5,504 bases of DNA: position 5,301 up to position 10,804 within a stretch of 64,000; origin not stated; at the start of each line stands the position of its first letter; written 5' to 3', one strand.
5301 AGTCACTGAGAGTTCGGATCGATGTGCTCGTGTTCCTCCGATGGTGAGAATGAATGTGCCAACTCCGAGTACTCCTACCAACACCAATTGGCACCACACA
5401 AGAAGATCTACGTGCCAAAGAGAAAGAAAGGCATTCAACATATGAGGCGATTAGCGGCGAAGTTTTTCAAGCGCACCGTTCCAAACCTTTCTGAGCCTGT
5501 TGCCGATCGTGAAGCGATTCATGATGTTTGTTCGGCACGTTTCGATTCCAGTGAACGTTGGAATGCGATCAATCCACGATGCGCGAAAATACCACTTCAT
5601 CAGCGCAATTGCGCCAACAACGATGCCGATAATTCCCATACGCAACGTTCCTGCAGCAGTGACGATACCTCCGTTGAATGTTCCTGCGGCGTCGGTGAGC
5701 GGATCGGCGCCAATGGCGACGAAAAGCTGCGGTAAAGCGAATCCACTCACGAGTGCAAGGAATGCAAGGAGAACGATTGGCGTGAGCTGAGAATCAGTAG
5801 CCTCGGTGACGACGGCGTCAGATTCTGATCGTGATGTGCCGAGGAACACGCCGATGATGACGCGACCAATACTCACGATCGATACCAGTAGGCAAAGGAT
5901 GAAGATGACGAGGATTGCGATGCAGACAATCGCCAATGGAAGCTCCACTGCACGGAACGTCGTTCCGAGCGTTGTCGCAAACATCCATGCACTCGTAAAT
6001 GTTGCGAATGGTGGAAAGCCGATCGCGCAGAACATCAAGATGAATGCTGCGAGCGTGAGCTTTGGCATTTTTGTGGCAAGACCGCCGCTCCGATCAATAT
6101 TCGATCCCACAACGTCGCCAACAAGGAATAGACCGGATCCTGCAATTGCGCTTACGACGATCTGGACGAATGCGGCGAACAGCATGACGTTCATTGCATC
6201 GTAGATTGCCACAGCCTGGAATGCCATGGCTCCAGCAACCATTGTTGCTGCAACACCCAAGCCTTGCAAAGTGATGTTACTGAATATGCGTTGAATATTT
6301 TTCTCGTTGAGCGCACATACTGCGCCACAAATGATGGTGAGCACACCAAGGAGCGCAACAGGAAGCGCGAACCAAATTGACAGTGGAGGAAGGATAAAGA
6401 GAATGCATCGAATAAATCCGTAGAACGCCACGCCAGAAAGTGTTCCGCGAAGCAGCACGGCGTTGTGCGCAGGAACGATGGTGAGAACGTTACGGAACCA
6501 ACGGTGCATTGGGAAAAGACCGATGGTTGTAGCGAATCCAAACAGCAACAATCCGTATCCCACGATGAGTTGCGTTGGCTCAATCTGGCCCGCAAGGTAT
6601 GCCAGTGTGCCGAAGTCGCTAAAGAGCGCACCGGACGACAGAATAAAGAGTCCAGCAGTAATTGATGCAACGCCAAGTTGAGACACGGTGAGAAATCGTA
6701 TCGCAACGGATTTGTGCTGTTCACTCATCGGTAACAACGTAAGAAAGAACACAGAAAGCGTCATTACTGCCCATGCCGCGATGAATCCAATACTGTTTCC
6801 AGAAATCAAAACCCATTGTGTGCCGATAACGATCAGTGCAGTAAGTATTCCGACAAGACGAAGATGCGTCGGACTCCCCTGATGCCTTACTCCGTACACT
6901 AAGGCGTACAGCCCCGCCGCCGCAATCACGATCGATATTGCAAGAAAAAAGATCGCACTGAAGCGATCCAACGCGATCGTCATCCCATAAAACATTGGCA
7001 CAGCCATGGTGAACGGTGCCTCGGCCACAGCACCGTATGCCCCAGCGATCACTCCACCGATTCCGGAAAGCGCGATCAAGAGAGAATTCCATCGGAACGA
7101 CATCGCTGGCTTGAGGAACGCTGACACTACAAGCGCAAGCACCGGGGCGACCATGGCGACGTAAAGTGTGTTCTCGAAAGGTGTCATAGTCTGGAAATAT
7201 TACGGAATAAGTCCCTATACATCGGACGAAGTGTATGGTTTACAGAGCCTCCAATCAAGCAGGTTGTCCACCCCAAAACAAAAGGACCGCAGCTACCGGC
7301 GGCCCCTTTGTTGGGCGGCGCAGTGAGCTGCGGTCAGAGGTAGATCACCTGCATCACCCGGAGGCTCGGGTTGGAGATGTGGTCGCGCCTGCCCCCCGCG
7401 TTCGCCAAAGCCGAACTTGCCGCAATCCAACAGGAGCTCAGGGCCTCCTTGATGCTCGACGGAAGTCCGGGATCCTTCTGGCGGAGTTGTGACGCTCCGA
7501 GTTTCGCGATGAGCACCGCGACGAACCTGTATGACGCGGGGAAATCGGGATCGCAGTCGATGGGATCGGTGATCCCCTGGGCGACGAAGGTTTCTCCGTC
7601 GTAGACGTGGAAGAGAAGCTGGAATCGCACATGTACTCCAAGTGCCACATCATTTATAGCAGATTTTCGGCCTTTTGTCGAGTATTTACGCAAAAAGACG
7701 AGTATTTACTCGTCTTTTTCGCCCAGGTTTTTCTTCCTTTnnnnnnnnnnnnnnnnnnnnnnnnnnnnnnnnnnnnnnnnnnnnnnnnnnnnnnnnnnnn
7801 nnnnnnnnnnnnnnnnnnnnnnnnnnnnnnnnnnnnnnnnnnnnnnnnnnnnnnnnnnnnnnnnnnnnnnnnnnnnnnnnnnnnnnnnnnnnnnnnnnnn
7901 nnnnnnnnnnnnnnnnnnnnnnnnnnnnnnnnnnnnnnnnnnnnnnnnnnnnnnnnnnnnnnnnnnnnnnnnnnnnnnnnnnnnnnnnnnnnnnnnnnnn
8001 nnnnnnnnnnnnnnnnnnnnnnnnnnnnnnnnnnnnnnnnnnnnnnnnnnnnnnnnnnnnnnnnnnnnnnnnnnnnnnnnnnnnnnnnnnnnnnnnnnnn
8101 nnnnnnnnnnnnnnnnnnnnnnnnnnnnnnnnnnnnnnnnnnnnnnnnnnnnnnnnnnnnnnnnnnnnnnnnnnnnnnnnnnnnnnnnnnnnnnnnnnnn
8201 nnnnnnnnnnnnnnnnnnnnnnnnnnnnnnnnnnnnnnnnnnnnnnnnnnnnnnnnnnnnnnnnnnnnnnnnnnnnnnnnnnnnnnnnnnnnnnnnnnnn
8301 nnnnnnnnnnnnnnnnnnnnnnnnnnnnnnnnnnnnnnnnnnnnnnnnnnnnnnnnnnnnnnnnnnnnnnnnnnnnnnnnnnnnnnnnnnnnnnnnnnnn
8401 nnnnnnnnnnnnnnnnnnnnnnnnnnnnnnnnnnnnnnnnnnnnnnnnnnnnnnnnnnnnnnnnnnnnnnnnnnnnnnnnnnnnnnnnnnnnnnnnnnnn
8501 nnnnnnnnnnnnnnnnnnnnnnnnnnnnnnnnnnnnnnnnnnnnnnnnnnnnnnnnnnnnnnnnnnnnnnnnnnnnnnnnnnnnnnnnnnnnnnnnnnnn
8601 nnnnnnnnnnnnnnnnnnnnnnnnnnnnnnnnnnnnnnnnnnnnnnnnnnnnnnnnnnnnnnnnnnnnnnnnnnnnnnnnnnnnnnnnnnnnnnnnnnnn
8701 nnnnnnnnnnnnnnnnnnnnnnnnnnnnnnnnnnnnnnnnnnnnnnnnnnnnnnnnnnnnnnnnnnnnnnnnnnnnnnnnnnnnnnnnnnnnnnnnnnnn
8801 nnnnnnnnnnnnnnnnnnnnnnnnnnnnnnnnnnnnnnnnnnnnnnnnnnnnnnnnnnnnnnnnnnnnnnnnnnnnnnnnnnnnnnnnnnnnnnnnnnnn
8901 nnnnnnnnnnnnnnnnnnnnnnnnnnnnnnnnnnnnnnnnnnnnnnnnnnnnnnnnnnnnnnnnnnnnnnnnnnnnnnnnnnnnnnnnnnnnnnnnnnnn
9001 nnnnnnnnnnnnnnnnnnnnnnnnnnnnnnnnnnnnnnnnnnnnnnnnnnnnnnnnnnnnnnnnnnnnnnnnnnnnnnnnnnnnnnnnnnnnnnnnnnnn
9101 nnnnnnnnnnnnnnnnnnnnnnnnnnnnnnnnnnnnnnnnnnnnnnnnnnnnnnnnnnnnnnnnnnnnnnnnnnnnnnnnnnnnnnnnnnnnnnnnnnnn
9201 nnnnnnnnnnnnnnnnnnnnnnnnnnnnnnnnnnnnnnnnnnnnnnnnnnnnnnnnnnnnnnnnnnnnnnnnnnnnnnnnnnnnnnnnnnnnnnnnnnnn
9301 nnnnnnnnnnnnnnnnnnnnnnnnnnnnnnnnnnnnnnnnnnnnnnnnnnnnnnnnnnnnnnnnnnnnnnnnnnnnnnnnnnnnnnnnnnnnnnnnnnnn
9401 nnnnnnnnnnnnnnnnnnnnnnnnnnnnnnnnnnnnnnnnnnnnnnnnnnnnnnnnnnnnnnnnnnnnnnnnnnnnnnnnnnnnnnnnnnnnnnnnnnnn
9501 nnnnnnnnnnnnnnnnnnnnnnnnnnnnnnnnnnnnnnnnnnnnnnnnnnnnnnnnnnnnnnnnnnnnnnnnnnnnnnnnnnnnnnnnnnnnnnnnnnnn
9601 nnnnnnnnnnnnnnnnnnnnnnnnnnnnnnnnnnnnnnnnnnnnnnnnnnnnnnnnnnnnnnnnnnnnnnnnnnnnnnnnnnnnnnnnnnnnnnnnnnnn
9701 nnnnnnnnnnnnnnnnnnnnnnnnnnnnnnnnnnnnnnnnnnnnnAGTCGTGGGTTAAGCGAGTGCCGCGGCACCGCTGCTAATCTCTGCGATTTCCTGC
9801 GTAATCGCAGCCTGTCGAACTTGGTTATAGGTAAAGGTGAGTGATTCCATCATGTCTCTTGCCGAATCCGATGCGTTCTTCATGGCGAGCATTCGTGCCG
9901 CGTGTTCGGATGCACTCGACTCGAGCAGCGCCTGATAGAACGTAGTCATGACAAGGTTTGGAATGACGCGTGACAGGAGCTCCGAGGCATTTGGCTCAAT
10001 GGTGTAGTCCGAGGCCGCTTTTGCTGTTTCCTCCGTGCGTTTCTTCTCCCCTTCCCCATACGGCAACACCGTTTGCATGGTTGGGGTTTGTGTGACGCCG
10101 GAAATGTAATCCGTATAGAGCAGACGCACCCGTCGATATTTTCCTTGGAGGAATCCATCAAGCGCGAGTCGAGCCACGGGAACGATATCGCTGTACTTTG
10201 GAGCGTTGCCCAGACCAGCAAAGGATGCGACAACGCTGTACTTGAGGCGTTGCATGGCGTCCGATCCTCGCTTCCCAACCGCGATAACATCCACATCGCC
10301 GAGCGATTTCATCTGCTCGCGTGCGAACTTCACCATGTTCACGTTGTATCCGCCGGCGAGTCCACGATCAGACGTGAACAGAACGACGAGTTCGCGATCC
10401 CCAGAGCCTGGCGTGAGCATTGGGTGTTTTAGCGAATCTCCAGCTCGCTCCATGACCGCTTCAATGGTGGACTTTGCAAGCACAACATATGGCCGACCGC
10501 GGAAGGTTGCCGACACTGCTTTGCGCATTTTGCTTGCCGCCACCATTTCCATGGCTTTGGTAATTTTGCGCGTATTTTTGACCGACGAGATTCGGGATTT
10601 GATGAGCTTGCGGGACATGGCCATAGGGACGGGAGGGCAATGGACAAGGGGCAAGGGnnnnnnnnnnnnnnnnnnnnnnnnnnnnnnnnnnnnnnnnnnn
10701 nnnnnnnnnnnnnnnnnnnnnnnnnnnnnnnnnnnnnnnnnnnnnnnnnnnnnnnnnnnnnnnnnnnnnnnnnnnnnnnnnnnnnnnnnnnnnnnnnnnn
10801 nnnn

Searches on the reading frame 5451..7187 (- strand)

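Call 74: search_protein_families(library=pfam, proteins=[window:5451-7187:-], max_evalue=0.00001)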
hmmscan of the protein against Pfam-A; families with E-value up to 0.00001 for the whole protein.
window:5451-7187:- (578 aa): 1 family
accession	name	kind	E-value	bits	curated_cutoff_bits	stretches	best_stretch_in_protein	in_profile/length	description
PF00361.26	Proton_antipo_M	-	5.3e-19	69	21.5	1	131-403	3-271/294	NADH:quinone oxidoreductase/Mrp antiporter, TM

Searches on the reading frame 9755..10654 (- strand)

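Call 74: search_protein_families(library=pfam, proteins=[window:9755-10654:-], max_evalue=0.00001)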
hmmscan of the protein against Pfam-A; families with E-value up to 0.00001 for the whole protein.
window:9755-10654:- (299 aa): 1 family
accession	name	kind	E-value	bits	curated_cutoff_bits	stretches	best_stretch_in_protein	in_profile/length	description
PF00231.24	ATP-synt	-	9.9e-88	295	39.9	1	16-298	3-285/285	ATP synthase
